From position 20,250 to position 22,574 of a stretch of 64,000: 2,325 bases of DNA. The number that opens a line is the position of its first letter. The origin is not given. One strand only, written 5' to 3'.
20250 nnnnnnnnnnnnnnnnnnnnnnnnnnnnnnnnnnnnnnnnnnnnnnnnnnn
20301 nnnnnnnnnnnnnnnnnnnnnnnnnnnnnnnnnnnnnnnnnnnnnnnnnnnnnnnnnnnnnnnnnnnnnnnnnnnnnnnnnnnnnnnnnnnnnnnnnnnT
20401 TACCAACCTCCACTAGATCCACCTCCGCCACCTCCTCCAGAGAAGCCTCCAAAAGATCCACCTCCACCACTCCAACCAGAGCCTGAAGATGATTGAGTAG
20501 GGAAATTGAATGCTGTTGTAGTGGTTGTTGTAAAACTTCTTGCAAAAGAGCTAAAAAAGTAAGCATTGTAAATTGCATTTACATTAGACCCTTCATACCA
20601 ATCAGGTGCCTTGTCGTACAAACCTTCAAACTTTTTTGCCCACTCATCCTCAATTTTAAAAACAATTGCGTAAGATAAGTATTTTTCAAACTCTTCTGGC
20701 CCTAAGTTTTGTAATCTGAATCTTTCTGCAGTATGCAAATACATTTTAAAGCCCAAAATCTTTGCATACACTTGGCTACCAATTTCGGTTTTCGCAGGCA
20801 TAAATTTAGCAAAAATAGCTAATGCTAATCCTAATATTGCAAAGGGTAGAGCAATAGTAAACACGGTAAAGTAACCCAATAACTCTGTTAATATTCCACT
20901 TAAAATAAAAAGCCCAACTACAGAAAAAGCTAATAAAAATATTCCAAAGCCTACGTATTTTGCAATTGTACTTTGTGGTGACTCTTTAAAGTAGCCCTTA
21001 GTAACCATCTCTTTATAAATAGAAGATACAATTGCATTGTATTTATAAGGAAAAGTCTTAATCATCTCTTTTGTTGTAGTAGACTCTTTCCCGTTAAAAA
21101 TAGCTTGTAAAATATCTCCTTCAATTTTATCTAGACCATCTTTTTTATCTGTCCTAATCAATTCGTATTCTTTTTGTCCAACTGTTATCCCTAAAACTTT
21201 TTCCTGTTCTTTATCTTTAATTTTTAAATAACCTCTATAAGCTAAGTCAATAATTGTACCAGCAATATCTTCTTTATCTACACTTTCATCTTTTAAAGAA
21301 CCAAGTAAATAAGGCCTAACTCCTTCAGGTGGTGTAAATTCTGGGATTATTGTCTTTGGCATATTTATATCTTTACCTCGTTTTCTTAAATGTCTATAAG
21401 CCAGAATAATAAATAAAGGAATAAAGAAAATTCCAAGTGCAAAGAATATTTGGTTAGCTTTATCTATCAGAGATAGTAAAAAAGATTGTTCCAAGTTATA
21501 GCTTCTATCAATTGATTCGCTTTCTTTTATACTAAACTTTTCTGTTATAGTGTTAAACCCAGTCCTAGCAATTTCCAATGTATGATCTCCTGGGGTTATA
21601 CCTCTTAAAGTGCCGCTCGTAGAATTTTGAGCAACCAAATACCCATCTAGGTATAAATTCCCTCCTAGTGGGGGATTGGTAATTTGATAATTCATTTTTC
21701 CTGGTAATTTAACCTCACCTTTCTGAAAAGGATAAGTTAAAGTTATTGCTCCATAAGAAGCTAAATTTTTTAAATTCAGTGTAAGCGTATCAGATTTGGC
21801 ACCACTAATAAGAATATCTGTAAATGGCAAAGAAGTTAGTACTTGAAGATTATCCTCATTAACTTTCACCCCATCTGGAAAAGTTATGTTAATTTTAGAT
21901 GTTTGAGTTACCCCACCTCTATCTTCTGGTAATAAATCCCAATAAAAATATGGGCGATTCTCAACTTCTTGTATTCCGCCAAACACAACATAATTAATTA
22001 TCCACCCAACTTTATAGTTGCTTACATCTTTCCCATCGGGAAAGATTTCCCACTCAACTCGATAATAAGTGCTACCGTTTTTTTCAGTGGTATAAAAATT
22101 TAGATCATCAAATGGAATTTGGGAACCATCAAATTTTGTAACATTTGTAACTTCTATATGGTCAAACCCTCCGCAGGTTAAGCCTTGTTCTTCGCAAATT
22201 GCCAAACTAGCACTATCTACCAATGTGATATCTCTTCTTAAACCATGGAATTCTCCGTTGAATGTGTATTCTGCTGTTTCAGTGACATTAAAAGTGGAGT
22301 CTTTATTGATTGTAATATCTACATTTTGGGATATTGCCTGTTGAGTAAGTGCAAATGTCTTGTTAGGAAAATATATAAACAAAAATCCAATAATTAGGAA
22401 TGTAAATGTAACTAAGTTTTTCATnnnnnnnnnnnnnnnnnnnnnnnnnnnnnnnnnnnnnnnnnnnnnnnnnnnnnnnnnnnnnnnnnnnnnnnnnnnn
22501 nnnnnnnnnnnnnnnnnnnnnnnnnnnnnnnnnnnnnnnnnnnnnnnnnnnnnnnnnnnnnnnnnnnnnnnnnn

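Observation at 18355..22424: Accessory block between the fusA terminator and tRNA-Leu: DUF2207-like membrane protein, patatin-like phospholipase and a small unknown ORF in one minus-strand operon, plus two small plus-strand unknowns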

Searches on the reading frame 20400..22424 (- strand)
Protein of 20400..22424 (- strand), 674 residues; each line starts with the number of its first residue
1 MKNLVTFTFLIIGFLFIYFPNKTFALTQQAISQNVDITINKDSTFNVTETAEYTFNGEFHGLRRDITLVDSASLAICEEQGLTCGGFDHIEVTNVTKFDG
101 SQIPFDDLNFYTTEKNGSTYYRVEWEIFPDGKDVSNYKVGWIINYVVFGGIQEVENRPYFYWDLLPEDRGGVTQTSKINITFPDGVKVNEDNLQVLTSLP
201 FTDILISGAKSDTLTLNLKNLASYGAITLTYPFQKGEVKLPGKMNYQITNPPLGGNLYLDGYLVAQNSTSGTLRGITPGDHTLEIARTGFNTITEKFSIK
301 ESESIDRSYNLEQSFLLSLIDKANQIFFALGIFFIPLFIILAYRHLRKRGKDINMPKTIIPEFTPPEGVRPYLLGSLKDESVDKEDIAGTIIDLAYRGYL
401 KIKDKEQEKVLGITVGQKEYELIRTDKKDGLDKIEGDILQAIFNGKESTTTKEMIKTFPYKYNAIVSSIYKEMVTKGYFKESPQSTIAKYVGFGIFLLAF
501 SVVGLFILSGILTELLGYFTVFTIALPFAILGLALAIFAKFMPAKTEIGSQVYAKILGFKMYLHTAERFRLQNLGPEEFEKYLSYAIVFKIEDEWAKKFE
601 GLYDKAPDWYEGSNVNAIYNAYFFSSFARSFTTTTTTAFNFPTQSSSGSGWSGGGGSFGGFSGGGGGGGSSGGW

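Call 4: search_protein_families(library=pfam, proteins=[window:20400-22424:-], max_evalue=1)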
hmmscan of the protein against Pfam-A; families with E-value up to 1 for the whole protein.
window:20400-22424:- (674 aa): 4 families
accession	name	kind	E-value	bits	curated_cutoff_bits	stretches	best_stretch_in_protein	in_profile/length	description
PF20990.2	DUF2207_C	-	2.2e-37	129.5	33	1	362-599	5-247/247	Predicted membrane protein (DUF2207) C-terminal domain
PF09972.14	DUF2207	-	5.4e-11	43.4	24.4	1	34-228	6-167/172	Predicted membrane protein (DUF2207) N-terminal domain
PF08308.17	PEGA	-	0.0001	22.6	20.8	1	246-313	4-69/71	PEGA domain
PF03706.18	LPG_synthase_TM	-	0.001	19.1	33.4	1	484-569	111-194/302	Lysylphosphatidylglycerol synthase TM region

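Call 5: search_protein_families(library=ncbifam, proteins=[window:20400-22424:-], max_evalue=1)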
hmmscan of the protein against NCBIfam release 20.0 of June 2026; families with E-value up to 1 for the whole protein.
window:20400-22424:- (674 aa): 2 families
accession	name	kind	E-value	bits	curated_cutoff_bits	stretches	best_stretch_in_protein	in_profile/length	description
NF053819.1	EF0750_LPXTG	subfamily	0.3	11.6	47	1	1-46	1-47/105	EF2685/EF0750 family sortase-dependent surface protein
NF052523.2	TafF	equivalog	0.82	8.7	420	0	627-672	131-174/379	TafF family fimbrial protein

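Call 6: search_protein_families(library=padloc, proteins=[window:20400-22424:-], max_evalue=1)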
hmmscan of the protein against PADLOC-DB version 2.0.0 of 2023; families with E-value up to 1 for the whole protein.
window:20400-22424:- (674 aa): 0 families

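Call 28: find_homologous_proteins(query=window:20400-22424:-)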
Query window:20400-22424:- (674 aa): 119 proteins with E <= 0.001 among 8000 candidates.
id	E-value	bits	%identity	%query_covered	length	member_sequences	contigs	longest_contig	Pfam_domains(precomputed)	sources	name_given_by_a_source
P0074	0.0e+0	1514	99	100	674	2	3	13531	PF20990.3,PF09972.15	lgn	-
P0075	4.1e-264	896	60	97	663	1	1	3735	PF20990.3,PF09972.15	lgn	-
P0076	3.0e-196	672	46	95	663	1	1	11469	PF20990.3,PF08308.18,PF09972.15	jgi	jgi:uncharacterized membrane protein YgcG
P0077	5.3e-196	671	45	94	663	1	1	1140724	PF20990.3,PF09972.15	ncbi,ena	-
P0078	1.0e-195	670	46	92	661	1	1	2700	PF20990.3,PF09972.15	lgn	-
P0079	7.4e-183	628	44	94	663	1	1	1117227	PF20990.3,PF09972.15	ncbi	-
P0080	1.8e-179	617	43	95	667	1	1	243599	PF20990.3,PF08308.18,PF09972.15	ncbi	-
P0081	4.7e-178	612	55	71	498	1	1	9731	PF20990.3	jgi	-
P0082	5.7e-177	609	44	89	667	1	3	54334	PF20990.3,PF13715.13,PF13620.13,PF09972.15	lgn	-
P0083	1.6e-176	607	44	93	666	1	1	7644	PF20990.3,PF09972.15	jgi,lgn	-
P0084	2.3e-176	607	44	91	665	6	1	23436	PF20990.3,PF09972.15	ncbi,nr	ncbi:DUF2207 domain-containing protein [Deltaproteobacteria bacterium PRO3]|nr:DUF2207 domain-contai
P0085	3.1e-172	593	44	92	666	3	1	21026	PF20990.3,PF09972.15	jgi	jgi:uncharacterized membrane protein YgcG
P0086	3.9e-172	593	42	91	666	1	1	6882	PF20990.3,PF09972.15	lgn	-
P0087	5.8e-172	592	43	95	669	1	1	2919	PF20990.3,PF09972.15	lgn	-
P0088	2.5e-171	590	41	95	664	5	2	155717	PF20990.3,PF13715.13,PF09972.15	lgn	-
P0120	1.8e-148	514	39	95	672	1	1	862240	PF20990.3,PF09972.15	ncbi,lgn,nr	ncbi:MAG: hypothetical protein KatS3mg085_831 [Candidatus Dojkabacteria bacterium]|nr:MAG: hypotheti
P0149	1.4e-126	442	36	91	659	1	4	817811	PF20990.3,PF09972.15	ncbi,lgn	-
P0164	9.0e-114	400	35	93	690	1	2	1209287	PF20990.3,PF09972.15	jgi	jgi:uncharacterized membrane protein YgcG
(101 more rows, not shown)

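Call 29: find_encoding_contigs(protein=P0077, flank=8000, max_places=1)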
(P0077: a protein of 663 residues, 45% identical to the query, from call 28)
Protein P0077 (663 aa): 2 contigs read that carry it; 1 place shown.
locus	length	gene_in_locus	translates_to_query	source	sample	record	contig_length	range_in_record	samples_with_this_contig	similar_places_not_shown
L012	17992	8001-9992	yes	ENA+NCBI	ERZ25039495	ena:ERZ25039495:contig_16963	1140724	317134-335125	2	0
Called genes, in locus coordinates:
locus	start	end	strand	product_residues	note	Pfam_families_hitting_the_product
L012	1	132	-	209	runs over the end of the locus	PF00573:Ribosomal_L4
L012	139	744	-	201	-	PF00297:Ribosomal_L3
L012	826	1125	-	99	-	PF00338:Ribosomal_S10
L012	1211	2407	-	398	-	PF00009:GTP_EFTU, PF03144:GTP_EFTU_D2, PF03143:GTP_EFTU_D3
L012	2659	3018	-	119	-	-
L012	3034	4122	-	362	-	PF02557:VanY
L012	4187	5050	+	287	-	-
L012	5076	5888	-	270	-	PF01509:TruB_N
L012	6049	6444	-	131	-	-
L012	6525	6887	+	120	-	PF13560:HTH_31, PF12844:HTH_19, PF01381:HTH_3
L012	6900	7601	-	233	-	-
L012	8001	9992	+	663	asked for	PF09972:DUF2207, PF20990:DUF2207_C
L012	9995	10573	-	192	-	-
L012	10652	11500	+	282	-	PF00561:Abhydrolase_1, PF12146:Hydrolase_4 (weak)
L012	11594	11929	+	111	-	-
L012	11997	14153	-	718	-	PF00009:GTP_EFTU, PF22042:EF-G_D2, PF03144:GTP_EFTU_D2, PF14492:EFG_III, PF03764:EFG_IV, PF00679:EFG_C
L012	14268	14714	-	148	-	PF01458:SUFBD_core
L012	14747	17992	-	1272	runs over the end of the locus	PF13385:Laminin_G_3, PF07953:Toxin_R_bind_N, PF13385:Laminin_G_3, PF02210:Laminin_G_2 (weak)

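Call 30: find_encoding_contigs(protein=P0079, flank=8000, max_places=1)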
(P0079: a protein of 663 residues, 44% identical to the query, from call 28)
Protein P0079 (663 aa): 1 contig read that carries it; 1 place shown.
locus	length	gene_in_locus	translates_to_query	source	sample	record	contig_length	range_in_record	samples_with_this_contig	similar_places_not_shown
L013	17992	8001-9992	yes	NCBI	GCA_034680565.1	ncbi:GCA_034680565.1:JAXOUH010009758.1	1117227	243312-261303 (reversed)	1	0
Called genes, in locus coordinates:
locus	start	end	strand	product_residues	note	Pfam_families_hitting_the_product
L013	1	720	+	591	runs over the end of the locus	PF07719:TPR_2 (faint), PF13432:TPR_16 (faint), PF14559:TPR_19 (faint), PF17874:TPR_MalT (weak), PF14938:SNAP (faint), PF13424:TPR_12, PF00515:TPR_1 (weak), PF13424:TPR_12, +6 more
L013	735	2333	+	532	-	PF17874:TPR_MalT (weak), PF13176:TPR_7 (faint), PF13424:TPR_12, PF07719:TPR_2 (faint), PF10602:RPN7 (weak), PF13374:TPR_10 (faint), PF13432:TPR_16 (faint), PF13424:TPR_12 (weak), +6 more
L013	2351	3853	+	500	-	PF14938:SNAP (faint), PF14559:TPR_19 (faint), PF28559:TPR_SusR (faint), PF13424:TPR_12 (weak), PF17874:TPR_MalT, PF13424:TPR_12, PF24885:TPR_NPHP3 (weak), PF13424:TPR_12, +7 more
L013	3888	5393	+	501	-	PF08631:SPO22 (faint), PF13176:TPR_7 (faint), PF13428:TPR_14 (faint), PF13181:TPR_8 (faint), PF13374:TPR_10 (faint), PF14938:SNAP (faint), PF17874:TPR_MalT, PF13424:TPR_12, +3 more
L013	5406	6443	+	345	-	PF13424:TPR_12 (faint)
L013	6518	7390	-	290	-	-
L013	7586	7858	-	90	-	-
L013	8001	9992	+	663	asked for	PF09972:DUF2207, PF20990:DUF2207_C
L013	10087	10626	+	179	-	-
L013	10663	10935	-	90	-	-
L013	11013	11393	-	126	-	-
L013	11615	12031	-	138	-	-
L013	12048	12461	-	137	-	-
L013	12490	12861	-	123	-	-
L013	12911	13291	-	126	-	-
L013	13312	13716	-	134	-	-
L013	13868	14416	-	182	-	-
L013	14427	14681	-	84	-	-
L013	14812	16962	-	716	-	PF00009:GTP_EFTU, PF22042:EF-G_D2, PF03144:GTP_EFTU_D2, PF14492:EFG_III, PF03764:EFG_IV, PF00679:EFG_C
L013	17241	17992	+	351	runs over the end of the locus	-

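Call 31: find_encoding_contigs(protein=P0120, flank=8000, max_places=1)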
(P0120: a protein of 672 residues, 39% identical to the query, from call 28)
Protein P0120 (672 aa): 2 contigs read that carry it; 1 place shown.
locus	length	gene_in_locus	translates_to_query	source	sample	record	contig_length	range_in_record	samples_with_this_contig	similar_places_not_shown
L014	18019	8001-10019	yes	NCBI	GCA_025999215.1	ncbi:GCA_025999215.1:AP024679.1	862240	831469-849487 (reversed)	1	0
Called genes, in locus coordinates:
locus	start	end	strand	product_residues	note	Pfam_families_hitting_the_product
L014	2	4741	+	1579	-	PF19077:Big_13 (faint), PF13860:FlgD_ig (faint)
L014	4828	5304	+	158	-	PF02502:LacAB_rpiB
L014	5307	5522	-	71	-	PF00468:Ribosomal_L34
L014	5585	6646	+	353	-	-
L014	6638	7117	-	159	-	PF00293:NUDIX (weak)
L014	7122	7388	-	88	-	-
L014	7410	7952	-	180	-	PF06559:DCD_N, PF22769:DCD, PF00692:dUTPase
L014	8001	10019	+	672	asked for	PF09972:DUF2207, PF20990:DUF2207_C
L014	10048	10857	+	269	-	-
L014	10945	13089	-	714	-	PF00009:GTP_EFTU, PF22042:EF-G_D2, PF03144:GTP_EFTU_D2, PF14492:EFG_III, PF03764:EFG_IV, PF00679:EFG_C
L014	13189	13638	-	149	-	PF01458:SUFBD_core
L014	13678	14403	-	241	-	-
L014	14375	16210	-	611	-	-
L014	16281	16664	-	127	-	-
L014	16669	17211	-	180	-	-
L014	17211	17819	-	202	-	PF01351:RNase_HII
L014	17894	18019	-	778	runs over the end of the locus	-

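Call 32: find_encoding_contigs(protein=P0164, flank=8000, max_places=1)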
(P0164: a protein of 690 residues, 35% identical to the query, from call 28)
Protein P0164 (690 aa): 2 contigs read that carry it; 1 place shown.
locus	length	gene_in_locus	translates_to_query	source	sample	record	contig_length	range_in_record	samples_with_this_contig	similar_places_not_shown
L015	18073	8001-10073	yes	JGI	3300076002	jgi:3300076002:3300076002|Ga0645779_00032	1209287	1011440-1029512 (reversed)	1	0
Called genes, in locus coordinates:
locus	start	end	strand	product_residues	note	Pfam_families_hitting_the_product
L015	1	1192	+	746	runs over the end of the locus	PF20706:GT4-conflict, PF00534:Glycos_transf_1, PF13692:Glyco_trans_1_4, PF00534:Glycos_transf_1, PF13692:Glyco_trans_1_4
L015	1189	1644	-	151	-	PF04138:GtrA_DPMS_TM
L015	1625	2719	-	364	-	PF00534:Glycos_transf_1, PF13692:Glyco_trans_1_4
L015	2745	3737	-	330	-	PF01073:3Beta_HSD, PF01370:Epimerase, PF02719:Polysacc_synt_2, PF04321:RmlD_sub_bind, PF16363:GDP_Man_Dehyd, PF07993:NAD_binding_4 (weak)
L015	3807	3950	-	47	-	-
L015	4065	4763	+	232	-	PF00696:AA_kinase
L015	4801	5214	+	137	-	-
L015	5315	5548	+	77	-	PF03840:SecG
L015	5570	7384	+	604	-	PF00496:SBP_bac_5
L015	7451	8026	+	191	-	PF04011:LemA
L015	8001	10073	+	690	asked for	PF09972:DUF2207, PF20990:DUF2207_C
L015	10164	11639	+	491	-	-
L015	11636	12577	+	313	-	-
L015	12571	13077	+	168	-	PF00583:Acetyltransf_1, PF13673:Acetyltransf_10, PF13508:Acetyltransf_7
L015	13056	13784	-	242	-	PF13489:Methyltransf_23, PF05175:MTS (weak), PF13847:Methyltransf_31, PF08241:Methyltransf_11, PF08242:Methyltransf_12, PF13649:Methyltransf_25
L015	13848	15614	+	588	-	PF04055:Radical_SAM, PF16199:Radical_SAM_C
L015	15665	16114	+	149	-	PF02502:LacAB_rpiB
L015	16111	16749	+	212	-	PF00834:Ribul_P_3_epim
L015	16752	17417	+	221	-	PF03193:RsgA_GTPase (weak), PF00005:ABC_tran, PF13401:AAA_22 (weak), PF13304:AAA_21 (faint)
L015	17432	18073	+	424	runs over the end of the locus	PF12704:MacB_PCD, PF02687:FtsX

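Call 55: search_protein_families(library=phrogs, proteins=[window:20400-22424:-], max_evalue=0.1)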
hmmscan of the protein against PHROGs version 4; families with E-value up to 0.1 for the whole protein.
window:20400-22424:- (674 aa): 0 families

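Call 61: find_encoding_contigs(protein=P0080, flank=7000, max_places=1)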
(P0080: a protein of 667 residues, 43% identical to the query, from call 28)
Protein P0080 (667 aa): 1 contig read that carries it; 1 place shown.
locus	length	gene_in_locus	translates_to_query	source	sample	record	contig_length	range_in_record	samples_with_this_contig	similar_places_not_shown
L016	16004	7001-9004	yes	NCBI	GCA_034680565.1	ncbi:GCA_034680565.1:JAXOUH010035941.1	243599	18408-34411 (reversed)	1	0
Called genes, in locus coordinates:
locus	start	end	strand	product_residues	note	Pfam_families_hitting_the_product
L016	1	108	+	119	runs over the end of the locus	PF13560:HTH_31, PF01381:HTH_3, PF12844:HTH_19 (weak)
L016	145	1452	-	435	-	-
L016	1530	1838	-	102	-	-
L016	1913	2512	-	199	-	-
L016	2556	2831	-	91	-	-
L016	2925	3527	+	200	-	PF01872:RibD_C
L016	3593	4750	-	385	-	PF13784:Fic_N, PF02661:Fic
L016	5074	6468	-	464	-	PF12951:PATR (weak)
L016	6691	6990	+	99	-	PF13396:PLDc_N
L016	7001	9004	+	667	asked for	PF09972:DUF2207, PF08308:PEGA (weak), PF20990:DUF2207_C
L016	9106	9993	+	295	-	-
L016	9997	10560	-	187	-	-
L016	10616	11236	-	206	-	-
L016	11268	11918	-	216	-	-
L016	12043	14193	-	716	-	PF00009:GTP_EFTU, PF22042:EF-G_D2, PF03144:GTP_EFTU_D2, PF14492:EFG_III, PF03764:EFG_IV, PF00679:EFG_C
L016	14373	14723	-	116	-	PF13744:HTH_37, PF13560:HTH_31, PF12844:HTH_19, PF01381:HTH_3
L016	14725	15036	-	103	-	PF05973:Gp49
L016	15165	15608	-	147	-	PF13473:Cupredoxin_1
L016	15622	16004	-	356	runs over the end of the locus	PF00403:HMA, PF13386:DsbD_2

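Call 62: find_encoding_contigs(protein=P0149, flank=7000, max_places=1)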
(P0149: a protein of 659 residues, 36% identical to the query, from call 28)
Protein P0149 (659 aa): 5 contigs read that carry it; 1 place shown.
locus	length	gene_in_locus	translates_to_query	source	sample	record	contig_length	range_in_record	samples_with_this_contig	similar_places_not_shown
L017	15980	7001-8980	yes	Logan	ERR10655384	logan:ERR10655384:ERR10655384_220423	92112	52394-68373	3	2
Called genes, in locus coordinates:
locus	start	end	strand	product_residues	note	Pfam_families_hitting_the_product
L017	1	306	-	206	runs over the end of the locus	PF00573:Ribosomal_L4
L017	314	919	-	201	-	PF00297:Ribosomal_L3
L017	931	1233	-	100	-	PF00338:Ribosomal_S10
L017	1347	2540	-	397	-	PF00009:GTP_EFTU, PF03144:GTP_EFTU_D2, PF03143:GTP_EFTU_D3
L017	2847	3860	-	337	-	PF02557:VanY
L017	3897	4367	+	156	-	PF01458:SUFBD_core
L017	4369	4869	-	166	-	-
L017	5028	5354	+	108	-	PF09966:DUF2200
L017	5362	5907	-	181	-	PF00583:Acetyltransf_1, PF13527:Acetyltransf_9 (weak), PF13508:Acetyltransf_7 (weak)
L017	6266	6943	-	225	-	PF11611:DUF4352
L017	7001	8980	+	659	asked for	PF09972:DUF2207, PF20990:DUF2207_C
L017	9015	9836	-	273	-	PF01509:TruB_N, PF16198:TruB_C_2 (weak)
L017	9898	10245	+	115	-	PF13560:HTH_31 (weak), PF12844:HTH_19, PF01381:HTH_3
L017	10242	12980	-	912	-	-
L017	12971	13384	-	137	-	-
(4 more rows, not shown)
